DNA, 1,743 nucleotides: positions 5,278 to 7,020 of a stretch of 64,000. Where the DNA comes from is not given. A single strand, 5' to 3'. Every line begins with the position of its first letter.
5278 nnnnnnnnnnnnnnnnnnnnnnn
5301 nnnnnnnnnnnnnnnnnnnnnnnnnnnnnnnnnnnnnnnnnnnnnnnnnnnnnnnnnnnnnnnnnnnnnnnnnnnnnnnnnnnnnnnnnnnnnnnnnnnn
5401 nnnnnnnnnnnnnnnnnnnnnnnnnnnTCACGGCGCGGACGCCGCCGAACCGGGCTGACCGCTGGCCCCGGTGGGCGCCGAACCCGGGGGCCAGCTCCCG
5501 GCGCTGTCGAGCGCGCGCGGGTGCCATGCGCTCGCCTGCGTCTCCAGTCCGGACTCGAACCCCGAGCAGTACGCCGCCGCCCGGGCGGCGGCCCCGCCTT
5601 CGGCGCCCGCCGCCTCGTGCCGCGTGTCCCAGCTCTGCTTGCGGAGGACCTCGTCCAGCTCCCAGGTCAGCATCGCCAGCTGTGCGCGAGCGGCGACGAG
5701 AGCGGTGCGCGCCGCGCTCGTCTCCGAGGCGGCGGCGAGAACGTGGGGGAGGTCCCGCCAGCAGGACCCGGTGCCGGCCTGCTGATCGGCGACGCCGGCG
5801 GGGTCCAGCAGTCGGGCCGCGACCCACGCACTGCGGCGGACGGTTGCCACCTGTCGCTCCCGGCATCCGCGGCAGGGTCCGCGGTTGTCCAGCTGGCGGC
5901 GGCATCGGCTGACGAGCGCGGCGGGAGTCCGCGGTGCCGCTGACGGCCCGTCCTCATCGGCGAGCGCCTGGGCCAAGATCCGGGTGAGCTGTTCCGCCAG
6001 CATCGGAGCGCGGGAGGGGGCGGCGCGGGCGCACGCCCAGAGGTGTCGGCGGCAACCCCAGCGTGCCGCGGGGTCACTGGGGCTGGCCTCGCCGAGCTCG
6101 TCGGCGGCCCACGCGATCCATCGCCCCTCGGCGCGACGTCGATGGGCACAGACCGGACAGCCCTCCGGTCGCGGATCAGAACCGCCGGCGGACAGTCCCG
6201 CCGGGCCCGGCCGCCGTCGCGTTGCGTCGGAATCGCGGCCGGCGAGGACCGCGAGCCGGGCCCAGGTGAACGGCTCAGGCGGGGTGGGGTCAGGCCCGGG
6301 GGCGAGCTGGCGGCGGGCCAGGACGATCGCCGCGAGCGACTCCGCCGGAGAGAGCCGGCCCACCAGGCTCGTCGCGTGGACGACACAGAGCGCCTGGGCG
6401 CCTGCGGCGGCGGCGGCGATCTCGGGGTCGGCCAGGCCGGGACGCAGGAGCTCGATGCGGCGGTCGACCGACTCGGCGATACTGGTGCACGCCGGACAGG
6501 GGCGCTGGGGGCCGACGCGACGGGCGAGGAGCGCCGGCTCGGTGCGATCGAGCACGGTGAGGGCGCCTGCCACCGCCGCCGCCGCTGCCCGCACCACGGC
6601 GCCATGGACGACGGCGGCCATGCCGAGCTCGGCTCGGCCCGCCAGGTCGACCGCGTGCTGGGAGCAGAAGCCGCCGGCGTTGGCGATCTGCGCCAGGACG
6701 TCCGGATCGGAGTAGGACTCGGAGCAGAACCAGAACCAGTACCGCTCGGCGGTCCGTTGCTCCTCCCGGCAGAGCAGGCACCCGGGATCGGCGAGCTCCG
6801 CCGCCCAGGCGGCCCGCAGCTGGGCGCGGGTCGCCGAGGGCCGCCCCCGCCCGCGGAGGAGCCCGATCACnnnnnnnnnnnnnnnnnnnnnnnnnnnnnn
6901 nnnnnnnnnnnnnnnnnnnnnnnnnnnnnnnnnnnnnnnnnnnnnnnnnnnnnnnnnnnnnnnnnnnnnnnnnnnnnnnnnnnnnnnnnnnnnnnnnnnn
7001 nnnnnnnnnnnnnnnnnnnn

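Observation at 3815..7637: Ehr-type complex operon is extended by two Cys/Trp-repeat proteins and a dynamin-family GTPase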

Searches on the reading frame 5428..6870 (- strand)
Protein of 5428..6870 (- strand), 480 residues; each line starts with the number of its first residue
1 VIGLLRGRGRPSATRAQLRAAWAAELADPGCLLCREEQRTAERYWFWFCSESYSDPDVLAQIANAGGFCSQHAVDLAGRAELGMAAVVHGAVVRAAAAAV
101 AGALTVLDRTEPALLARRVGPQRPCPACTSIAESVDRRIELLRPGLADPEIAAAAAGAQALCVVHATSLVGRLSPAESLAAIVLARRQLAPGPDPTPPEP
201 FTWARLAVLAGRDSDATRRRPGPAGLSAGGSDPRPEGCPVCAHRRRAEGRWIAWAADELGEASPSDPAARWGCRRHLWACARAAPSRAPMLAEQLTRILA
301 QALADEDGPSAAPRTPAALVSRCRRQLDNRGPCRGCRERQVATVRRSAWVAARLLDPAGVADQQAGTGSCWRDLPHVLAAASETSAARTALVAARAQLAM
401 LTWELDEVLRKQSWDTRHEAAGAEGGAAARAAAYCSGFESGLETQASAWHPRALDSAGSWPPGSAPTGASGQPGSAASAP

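Call 7: search_protein_families(library=pfam, proteins=[window:5428-6870:-], max_evalue=0.1)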
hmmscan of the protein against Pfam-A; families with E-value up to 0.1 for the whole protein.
window:5428-6870:- (480 aa): 1 family
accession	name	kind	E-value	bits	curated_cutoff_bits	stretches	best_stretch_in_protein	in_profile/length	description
PF19538.4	DUF6062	-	2.2e-06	27.7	27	1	27-170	16-172/243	Family of unknown function (DUF6062)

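Call 8: search_protein_families(library=ncbifam, proteins=[window:5428-6870:-], max_evalue=0.1)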
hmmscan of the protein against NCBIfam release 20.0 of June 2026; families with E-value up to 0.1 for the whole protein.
window:5428-6870:- (480 aa): 0 families

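Call 10: find_homologous_proteins(query=window:5428-6870:-)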
Query window:5428-6870:- (480 aa): 2 proteins with E <= 0.001 among 8000 candidates.
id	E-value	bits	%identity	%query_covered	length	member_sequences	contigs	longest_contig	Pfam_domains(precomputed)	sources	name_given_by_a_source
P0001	0.0e+0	1037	100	100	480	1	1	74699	PF19538.5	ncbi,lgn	-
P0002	8.3e-29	119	29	87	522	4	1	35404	PF19538.5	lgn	-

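Call 11: find_encoding_contigs(protein=P0002, flank=10000, max_places=4)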
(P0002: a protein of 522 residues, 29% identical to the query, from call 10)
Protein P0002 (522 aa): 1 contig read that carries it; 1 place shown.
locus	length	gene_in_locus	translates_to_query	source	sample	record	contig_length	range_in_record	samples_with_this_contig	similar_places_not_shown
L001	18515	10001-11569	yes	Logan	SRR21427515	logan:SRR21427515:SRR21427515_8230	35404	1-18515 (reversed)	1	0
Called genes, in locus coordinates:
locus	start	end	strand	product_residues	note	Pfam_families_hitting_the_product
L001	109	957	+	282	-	PF02535:Zip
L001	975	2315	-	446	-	PF13439:Glyco_transf_4, PF13579:Glyco_trans_4_4, PF20706:GT4-conflict, PF00534:Glycos_transf_1, PF13692:Glyco_trans_1_4, PF13524:Glyco_trans_1_2 (weak)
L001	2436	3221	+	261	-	PF09394:Inhibitor_I42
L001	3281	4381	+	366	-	-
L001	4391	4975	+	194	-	PF02511:Thy1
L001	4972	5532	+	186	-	PF22769:DCD, PF00692:dUTPase (weak)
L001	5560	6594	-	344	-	-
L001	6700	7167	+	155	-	PF12724:Flavodoxin_5 (faint)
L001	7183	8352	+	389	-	PF03435:Sacchrp_dh_NADP, PF16653:Sacchrp_dh_C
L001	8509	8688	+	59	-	-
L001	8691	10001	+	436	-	PF00999:Na_H_Exchanger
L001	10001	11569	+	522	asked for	PF19538:DUF6062 (faint)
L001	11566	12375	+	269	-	-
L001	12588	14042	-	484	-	-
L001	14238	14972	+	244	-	PF02463:SMC_N (faint), PF00005:ABC_tran, PF13304:AAA_21 (faint)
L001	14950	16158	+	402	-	PF02687:FtsX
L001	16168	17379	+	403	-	PF12704:MacB_PCD, PF02687:FtsX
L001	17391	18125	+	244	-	PF17131:TP_0789-like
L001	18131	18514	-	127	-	?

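Call 12: find_encoding_contigs(protein=P0001, flank=10000, max_places=4)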
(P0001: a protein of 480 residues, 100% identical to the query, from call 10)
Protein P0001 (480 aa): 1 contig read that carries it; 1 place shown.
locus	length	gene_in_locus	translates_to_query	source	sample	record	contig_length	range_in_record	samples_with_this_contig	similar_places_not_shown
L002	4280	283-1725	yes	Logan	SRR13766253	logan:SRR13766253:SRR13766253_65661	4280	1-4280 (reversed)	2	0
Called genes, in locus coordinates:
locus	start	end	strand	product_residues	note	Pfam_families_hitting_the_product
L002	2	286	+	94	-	?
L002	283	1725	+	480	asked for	PF19538:DUF6062 (faint)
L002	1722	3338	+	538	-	PF00350:Dynamin_N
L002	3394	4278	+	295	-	?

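Call 32: search_protein_representatives(alignment_id=A1)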
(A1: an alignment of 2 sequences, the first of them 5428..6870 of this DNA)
Query: 2 sequences, 570 profile positions. Proteins with E-value up to 0.001 (for the whole library): 1750; up to 1e-10: 688; up to 1e-30: 91. The best 150 are listed.
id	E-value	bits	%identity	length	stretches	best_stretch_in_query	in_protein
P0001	1.1e-249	846.5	-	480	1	45-570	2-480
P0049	8.6e-146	503.5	-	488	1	55-529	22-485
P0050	8.0e-107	374.8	-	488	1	53-528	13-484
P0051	8.4e-81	288.9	-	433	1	77-528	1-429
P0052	2.7e-73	264.1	-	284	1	90-374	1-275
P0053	2.8e-73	264.1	-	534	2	260-529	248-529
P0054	2.9e-73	264.0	-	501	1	57-527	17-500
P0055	6.3e-71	256.3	-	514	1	58-524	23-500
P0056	4.2e-68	247.0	-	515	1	53-528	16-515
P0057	1.1e-65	239.1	-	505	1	58-527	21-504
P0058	1.5e-64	235.3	-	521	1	63-528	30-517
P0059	1.7e-62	228.5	-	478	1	61-529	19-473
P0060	2.3e-60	221.4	-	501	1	52-527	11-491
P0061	3.8e-60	220.7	-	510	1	61-528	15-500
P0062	1.8e-58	215.2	-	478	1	64-528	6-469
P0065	9.3e-57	209.5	-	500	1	48-528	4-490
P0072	3.2e-49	184.6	-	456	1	52-527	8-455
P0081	2.1e-43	165.5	-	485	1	45-528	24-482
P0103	2.2e-35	139.0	-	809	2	60-386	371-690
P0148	7.1e-30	120.8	-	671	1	57-548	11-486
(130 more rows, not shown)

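Call 36: find_related_loci(query=A4, collection=genome_contigs, flank=8000)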
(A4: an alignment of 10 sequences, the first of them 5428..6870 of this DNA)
Query A4 (480 aa) in genome_contigs; peptide patterns used: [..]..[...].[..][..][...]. (x = any residue, [..] = any of these).
67 stretches matched a pattern; 2 encode a relative of the query (tblastn E <= 1e-3); 2 distinct loci.
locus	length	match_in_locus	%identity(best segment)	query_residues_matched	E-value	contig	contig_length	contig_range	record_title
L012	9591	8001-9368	33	25-441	3e-37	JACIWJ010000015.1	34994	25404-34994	MAG: Candidatus Bipolaricaulota bacterium isolate MAG-23 Bipolaricaulaceae_O3_bin11_Scaffold_15, whole genome shotgun se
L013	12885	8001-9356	30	30-436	6e-34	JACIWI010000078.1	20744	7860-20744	MAG: Candidatus Bipolaricaulota bacterium isolate MAG-22 Bipolaricaulaceae_A3_bin12_Scaffold_78, whole genome shotgun se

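Call 37: find_encoding_contigs(protein=P0049, flank=8000, max_places=2)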
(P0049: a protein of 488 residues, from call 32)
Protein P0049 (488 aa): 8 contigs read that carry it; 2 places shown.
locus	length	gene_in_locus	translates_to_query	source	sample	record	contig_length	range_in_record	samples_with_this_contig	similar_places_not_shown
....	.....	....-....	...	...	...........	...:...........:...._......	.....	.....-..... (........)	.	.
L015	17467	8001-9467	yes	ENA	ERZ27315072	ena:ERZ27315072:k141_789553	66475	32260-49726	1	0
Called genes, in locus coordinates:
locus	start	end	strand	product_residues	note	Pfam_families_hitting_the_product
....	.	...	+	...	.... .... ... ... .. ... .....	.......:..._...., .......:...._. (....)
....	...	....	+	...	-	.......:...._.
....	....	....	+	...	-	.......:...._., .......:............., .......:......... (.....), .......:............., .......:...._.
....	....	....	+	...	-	-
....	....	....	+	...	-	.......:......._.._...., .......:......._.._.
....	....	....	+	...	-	-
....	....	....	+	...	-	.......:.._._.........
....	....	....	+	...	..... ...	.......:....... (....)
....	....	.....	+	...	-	-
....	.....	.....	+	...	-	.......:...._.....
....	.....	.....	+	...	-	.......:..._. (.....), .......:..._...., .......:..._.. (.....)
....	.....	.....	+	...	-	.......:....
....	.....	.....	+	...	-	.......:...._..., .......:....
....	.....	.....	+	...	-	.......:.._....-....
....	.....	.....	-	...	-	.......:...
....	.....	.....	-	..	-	-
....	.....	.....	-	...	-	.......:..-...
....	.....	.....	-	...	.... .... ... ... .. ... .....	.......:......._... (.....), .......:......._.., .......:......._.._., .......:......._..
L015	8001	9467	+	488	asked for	PF19538:DUF6062 (weak)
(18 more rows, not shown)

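Call 40: find_related_loci(query=A4, collection=metagenome_contigs, flank=8000)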
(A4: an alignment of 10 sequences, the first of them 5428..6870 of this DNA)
Query A4 (480 aa) in metagenome_contigs; peptide patterns used: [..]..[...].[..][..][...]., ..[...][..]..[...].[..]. (x = any residue, [..] = any of these).
193 stretches matched a pattern; 30 encode a relative of the query (tblastn E <= 1e-3); 30 distinct loci.
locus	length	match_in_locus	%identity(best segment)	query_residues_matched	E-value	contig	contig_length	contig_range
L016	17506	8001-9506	27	24-460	8e-36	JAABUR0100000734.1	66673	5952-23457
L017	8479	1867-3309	25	26-438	1e-32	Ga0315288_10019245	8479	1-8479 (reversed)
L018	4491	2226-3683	25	24-438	1e-32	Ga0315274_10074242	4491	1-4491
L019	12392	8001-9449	26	26-437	2e-32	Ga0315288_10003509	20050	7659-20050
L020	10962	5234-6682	26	26-437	1e-30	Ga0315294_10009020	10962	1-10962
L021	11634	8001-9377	32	15-438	1e-30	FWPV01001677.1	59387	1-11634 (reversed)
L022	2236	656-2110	26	24-438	3e-30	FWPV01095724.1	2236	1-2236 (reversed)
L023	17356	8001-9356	27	19-438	1e-29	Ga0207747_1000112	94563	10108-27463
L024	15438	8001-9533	27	19-437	7e-26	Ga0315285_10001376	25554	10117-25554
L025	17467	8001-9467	24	24-437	1e-22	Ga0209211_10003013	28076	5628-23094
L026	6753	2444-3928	26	23-437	3e-21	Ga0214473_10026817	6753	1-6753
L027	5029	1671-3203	27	19-437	1e-20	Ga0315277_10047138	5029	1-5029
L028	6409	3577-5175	27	6-438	3e-20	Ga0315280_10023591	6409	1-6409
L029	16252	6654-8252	27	6-438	3e-20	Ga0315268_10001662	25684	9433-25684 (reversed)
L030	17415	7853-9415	33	6-438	9e-18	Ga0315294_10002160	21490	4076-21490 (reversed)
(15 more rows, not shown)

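Call 56: predict_structure(alignment_id=A3)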
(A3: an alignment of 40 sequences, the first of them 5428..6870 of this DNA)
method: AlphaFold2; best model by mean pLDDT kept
length: 480 residues; sequences in the alignment: 40
mean_pLDDT: 83.8   pTM: 0.83
mean pLDDT of the five models: 83.8, 83.0, 82.8, 81.3, 80.4
residues with pLDDT >= 90: 269; 70-90: 120; 50-70: 41; < 50: 50
segments of 3 or more residues with pLDDT < 50: 1-4, 224-234, 449-480
pLDDT, mean of each block of 10 residues (from residue 1): 52 85 92 96 97 98 96 92 95 98 98 97 97 94 89 91 90 89 88 62 89 84 49 68 92 89 73 91 91 88 65 75 82 90 97 96 89 97 98 96 95 76 88 84 51 43 43 42
secondary structure, 60 per line:
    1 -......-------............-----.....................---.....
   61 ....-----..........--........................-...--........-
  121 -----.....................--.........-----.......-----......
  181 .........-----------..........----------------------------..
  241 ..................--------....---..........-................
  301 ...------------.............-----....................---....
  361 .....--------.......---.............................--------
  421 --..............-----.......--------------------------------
elements in order: H2-7 H15-26 H32-52 H56-64 H70-79 H82-105 H112-119 H126-146 H149-157 H163-169 H175-189 H201-210 H239-258 H267-270 H274-283 H285-303 H316-328 H334-353 H357-365 H374-380 H384-412 H423-436 H442-448

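Call 59: search_solved_structures(query=A3, max_evalue=1)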
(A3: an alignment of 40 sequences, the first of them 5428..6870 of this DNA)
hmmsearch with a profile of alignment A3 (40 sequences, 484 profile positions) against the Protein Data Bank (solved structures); distinct sequences matched with E-value up to 1: 11.
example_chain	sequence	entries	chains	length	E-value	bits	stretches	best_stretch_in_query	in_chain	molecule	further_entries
5v93_r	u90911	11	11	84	0.0012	21.2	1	115-182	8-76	30S ribosomal protein S18 | 30S ribosomal protein S18 1 | Small ribosomal subunit protein bS18A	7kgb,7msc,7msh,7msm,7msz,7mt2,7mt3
9ojm_O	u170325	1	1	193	0.0064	18.8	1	343-431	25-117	28S ribosomal protein S18b, mitochondrial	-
6nu2_AO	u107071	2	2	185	0.0065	18.8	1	344-431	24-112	28S ribosomal protein S18b, mitochondrial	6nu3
32nj_R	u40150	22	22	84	0.0076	18.6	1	115-182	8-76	Small ribosomal subunit protein bS18B | 30S ribosomal protein S18 2 | 30S Ribosomal Protein S18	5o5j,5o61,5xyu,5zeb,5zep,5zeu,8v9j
3j9m_AO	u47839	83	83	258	0.01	18.2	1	343-431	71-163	mS40 (bS18b) | 28S ribosomal protein S18b, mitochondrial | Small ribosomal subunit protein mS40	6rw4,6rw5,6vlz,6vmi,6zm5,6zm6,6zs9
8yp6_r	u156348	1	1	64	0.07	15.4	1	123-181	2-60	Small ribosomal subunit protein bS18B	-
9b1w_R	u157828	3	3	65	0.11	14.7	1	124-181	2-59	Small ribosomal subunit protein bS18B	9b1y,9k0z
6zff_A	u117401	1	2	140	0.14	14.4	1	312-387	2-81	DNA double-strand break repair Rad50 ATPase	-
7pnt_O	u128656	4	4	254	0.55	12.4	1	344-425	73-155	28S ribosomal protein S18b, mitochondrial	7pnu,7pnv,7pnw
5aj4_Ap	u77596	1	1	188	0.56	12.4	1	354-429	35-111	28S RIBOSOMAL PROTEIN S18B, MITOCHONDRIAL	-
3jd5_p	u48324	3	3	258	0.97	11.6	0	348-429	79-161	28S ribosomal protein S18b, mitochondrial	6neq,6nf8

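Call 67: list_cluster_members(proteins=[P0001, P0019, P0003, P0020, P0027, P0004])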
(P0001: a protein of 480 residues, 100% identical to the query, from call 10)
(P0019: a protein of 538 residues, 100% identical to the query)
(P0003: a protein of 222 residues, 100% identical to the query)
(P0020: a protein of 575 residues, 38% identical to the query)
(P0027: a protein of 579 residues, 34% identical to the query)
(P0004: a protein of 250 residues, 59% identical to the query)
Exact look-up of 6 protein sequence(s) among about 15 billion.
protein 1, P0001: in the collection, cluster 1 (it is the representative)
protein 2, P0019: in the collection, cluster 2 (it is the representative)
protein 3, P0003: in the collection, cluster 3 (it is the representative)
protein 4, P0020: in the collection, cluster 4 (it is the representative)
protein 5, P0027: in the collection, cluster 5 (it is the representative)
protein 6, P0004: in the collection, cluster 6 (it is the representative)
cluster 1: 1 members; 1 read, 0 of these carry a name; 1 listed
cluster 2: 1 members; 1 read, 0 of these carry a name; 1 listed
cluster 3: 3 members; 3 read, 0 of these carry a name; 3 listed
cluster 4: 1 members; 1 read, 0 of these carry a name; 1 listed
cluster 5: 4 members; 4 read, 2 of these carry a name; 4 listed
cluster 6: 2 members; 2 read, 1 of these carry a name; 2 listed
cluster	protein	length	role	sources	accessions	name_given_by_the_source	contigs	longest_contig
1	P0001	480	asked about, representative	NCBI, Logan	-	-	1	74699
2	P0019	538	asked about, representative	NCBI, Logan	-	-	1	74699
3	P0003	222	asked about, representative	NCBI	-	-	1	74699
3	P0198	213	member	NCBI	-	-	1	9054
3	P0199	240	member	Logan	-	-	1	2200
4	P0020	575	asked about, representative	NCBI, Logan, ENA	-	-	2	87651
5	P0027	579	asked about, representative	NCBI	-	-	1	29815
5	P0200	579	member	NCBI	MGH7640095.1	MAG: dynamin family protein [Candidatus Dormibacteria bacterium]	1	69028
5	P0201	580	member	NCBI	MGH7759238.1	MAG: dynamin family protein, partial [Candidatus Dormibacteria bacterium]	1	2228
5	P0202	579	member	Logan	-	-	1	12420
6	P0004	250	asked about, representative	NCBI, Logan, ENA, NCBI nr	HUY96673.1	MAG TPA: hypothetical protein VMW47_03470 [Verrucomicrobiae bacterium] | hypothetical protein [Verrucomicrobiae bacterium]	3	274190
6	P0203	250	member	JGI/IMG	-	-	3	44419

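Call 74: search_protein_families(library=padloc, proteins=[window:5428-6870:-], max_evalue=0.01)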
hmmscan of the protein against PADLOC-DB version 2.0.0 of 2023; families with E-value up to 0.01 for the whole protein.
window:5428-6870:- (480 aa): 0 families

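Call 76: search_protein_families(library=ncbifam, proteins=[L023:7941-9377:+], max_evalue=0.001)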
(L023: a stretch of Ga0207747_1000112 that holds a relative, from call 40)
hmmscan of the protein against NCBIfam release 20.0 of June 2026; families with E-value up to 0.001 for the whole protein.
L023:7941-9377:+ (478 aa): 0 families
